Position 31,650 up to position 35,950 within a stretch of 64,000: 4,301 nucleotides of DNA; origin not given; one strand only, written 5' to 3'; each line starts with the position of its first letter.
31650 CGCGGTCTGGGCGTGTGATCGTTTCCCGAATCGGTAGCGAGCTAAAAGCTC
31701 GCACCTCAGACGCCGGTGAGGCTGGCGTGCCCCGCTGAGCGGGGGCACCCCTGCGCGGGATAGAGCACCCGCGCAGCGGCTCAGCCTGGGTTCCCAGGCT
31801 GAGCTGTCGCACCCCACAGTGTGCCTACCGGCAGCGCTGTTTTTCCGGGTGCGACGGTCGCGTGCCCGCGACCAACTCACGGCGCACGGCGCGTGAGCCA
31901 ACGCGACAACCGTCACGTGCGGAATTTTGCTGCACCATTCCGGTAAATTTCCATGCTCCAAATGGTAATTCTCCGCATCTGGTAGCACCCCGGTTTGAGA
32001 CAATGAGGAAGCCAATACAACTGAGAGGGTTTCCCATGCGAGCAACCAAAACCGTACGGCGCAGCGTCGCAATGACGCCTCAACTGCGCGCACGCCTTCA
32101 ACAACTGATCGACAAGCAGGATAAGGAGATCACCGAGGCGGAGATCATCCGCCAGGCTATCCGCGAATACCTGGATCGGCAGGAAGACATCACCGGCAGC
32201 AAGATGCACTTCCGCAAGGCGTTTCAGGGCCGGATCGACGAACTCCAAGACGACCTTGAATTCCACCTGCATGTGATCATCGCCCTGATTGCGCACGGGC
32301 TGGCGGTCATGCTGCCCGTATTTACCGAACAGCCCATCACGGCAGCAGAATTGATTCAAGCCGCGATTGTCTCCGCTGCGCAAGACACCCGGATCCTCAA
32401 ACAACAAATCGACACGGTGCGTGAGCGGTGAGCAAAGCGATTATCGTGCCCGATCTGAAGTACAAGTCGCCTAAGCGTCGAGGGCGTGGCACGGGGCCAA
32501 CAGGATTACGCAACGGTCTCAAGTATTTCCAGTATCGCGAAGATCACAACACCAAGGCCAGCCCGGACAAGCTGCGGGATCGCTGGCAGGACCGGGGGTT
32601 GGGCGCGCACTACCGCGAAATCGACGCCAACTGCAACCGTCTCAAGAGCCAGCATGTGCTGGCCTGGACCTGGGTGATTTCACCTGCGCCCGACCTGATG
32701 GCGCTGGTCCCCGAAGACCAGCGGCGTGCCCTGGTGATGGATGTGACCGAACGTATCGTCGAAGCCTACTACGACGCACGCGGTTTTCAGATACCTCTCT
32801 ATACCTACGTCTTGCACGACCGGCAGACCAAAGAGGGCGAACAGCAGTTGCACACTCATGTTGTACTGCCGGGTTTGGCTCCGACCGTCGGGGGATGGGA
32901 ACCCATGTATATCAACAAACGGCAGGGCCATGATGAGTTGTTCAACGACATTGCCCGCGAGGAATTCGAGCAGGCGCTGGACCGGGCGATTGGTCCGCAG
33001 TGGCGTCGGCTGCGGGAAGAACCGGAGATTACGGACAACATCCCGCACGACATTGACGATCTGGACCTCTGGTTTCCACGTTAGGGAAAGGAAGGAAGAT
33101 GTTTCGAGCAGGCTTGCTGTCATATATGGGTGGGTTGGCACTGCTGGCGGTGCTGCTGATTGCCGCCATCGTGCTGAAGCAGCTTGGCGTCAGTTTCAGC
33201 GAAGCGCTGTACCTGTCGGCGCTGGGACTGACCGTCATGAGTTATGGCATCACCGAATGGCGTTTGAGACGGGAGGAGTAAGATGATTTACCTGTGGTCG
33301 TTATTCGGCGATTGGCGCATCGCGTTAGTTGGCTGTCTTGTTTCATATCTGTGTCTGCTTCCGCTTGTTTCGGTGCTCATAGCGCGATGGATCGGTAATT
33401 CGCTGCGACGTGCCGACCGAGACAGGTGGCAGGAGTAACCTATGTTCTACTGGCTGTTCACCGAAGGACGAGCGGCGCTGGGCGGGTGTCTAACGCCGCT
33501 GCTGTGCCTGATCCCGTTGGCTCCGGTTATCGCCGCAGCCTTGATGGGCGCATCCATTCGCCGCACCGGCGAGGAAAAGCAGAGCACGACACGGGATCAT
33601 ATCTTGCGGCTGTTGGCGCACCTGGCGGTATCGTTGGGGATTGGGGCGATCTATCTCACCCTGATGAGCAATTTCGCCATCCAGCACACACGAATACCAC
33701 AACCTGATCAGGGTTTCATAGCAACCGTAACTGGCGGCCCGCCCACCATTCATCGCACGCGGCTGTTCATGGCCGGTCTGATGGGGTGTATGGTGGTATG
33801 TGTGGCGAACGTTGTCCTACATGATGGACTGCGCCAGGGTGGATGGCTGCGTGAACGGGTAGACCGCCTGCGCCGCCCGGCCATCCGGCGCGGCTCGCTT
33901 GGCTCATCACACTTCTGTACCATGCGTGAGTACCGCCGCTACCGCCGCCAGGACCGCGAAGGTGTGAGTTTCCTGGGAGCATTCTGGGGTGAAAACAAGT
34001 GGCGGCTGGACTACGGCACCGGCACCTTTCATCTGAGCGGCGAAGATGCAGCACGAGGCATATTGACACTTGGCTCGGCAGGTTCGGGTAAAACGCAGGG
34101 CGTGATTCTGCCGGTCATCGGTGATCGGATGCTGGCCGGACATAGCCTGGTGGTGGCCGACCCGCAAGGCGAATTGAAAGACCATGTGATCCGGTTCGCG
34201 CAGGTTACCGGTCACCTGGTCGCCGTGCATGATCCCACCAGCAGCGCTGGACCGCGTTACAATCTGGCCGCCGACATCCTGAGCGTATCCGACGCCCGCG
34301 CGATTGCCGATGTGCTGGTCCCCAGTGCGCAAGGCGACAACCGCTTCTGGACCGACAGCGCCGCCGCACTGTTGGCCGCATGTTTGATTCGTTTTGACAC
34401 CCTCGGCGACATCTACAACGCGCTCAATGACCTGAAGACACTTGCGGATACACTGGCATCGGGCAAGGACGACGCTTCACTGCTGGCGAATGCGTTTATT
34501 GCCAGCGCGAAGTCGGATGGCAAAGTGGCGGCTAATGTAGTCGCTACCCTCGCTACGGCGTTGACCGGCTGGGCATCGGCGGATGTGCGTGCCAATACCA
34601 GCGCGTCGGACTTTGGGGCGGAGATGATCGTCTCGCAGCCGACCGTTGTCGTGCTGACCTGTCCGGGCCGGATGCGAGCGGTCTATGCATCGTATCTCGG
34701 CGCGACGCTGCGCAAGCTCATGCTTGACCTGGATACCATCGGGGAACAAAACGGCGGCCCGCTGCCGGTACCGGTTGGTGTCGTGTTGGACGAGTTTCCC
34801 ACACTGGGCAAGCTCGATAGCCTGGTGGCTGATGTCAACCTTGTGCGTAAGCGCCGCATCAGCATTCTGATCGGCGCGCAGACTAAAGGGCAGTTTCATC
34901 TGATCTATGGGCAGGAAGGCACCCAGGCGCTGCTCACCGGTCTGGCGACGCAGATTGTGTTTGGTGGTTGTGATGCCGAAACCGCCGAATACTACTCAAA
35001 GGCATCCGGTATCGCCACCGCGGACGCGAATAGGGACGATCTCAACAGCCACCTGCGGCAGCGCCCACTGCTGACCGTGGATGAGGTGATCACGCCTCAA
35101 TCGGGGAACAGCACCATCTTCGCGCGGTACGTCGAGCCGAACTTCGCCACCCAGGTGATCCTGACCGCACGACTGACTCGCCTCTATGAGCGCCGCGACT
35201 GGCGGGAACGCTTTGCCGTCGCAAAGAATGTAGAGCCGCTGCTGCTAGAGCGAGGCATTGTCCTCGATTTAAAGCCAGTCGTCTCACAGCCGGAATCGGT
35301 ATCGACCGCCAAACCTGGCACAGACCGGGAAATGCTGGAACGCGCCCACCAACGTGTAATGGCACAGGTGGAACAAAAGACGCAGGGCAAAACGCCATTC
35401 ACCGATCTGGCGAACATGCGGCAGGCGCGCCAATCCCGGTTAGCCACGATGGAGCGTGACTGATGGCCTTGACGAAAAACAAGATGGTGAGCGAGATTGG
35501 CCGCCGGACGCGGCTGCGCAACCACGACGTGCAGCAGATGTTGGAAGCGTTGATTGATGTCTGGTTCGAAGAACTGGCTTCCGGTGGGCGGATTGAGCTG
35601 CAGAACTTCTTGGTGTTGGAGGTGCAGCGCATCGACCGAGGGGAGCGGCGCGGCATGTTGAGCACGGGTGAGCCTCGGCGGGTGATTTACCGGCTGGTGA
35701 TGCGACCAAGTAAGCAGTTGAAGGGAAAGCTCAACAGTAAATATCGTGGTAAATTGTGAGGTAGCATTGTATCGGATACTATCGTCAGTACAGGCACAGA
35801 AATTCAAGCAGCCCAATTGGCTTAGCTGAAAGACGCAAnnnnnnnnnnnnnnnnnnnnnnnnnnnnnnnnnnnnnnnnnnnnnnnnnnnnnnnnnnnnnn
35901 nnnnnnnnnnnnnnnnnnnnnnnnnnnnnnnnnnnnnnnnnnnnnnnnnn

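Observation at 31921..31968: A 58-bp motif repeated three times, each in the sense orientation ahead of a transfer operon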

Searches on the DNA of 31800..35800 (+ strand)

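Call 16: search_dna_similar(query=window:31800-35800:+, collection=plasmids, mode=distant, max_rows=20)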
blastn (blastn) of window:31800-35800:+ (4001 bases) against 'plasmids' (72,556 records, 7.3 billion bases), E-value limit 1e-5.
No match.
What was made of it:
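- Tried and rejected: A plasmid database search with the copy A / T4CP region found no match (call 16).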

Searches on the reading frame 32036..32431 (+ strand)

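Call 13: search_protein_families(library=pfam, proteins=[window:32036-32431:+], max_evalue=0.01)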
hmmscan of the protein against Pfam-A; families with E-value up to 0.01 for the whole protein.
window:32036-32431:+ (131 aa): 2 families
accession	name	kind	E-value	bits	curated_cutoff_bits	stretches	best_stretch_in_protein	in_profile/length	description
PF01402.27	RHH_1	-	0.00041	20.6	20.5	1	10-48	3-39/39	Ribbon-helix-helix protein, copG family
PF04212.24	MIT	-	0.0076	16.8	30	0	21-52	34-64/66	MIT (microtubule interacting and transport) domain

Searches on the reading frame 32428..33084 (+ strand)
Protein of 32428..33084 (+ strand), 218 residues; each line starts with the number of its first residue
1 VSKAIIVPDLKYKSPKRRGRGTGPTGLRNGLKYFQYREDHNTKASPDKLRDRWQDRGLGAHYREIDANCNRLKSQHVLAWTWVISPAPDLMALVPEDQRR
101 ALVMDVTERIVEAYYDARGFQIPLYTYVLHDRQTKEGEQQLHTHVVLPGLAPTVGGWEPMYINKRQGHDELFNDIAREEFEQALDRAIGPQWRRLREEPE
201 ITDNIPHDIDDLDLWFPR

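Call 13: search_protein_families(library=pfam, proteins=[window:32428-33084:+], max_evalue=0.01)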
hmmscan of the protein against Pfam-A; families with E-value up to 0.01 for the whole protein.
window:32428-33084:+ (218 aa): 1 family
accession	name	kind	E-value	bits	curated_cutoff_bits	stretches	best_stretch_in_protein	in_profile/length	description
PF08751.17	TrwC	-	0.0025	17.9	25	0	130-201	145-219/286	TrwC relaxase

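Call 46: search_protein_families(library=ncbifam, proteins=[window:32428-33084:+], max_evalue=0.01)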
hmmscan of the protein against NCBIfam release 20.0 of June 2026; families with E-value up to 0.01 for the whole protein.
window:32428-33084:+ (218 aa): 0 families

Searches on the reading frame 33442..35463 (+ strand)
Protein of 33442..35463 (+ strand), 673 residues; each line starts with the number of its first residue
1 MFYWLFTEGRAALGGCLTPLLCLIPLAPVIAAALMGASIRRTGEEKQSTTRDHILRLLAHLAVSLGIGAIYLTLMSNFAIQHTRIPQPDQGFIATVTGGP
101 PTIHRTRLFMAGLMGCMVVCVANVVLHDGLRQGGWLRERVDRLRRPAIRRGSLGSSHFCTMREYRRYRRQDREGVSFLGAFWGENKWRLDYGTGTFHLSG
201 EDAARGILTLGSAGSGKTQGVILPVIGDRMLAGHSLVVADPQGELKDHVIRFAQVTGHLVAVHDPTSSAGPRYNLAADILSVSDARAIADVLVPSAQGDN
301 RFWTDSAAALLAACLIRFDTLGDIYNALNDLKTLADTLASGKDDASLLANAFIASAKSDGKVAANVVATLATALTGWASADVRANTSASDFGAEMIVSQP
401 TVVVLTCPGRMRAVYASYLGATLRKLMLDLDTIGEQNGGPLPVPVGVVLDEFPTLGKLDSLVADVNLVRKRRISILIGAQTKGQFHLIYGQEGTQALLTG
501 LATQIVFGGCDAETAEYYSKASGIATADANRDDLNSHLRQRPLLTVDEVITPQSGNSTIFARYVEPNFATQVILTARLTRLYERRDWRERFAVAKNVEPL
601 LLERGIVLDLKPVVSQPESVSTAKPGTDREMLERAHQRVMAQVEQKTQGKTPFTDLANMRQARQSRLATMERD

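Call 13: search_protein_families(library=pfam, proteins=[window:33442-35463:+], max_evalue=0.01)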
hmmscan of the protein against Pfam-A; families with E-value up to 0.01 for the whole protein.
window:33442-35463:+ (673 aa): 3 families
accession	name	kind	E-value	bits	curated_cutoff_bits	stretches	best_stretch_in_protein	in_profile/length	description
PF02534.20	T4SS-DNA_transf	-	2.7e-35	122.5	20.1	1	195-561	43-432/468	Type IV secretory system Conjugative DNA transfer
PF10412.15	TrwB_AAD_bind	-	1.1e-27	97.4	20.5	1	202-523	13-324/387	Type IV secretion-system coupling protein DNA-binding domain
PF12696.13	TraG-D_C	-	2.3e-18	66.8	22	1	444-549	1-121/126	TraM recognition site of TraD and TraG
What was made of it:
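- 32036..35759 (+): Operon behind copy A: RHH protein (32036-32431), weak TrwC-like ORF (32428-33084), T4CP (33442-35463) and HU-like protein (35463-35759). Call 13 (Pfam).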

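Call 75: find_related_loci(query=window:33442-35463:+, collection=metagenome_contigs, flank=4000)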
Query window:33442-35463:+ (673 aa) in metagenome_contigs; peptide patterns used: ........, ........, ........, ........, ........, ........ (x = any residue, [..] = any of these).
284 stretches matched a pattern; 164 encode a relative of the query (tblastn E <= 1e-3); the best 80 are kept; 80 distinct loci.
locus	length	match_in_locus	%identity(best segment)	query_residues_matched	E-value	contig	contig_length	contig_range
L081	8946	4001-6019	100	1-673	0e+0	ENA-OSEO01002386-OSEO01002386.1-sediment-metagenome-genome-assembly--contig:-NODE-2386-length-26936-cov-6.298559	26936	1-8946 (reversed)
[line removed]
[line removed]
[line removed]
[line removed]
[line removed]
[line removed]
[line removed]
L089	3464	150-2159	89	1-672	0e+0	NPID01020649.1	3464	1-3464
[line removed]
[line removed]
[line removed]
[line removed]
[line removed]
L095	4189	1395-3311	88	1-639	0e+0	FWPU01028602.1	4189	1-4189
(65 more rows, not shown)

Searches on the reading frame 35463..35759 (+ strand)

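Call 13: search_protein_families(library=pfam, proteins=[window:35463-35759:+], max_evalue=0.01)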
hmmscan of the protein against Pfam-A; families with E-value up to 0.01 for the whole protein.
window:35463-35759:+ (98 aa): 2 families
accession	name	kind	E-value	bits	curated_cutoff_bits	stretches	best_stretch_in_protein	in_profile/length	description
PF00216.26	Bac_DNA_binding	-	4.9e-10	40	22.4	1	3-91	1-90/90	Bacterial DNA-binding protein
PF18291.6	HU-HIG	-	1.1e-05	25.9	26.2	1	3-51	32-80/125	HU domain fused to wHTH, Ig, or Glycine-rich motif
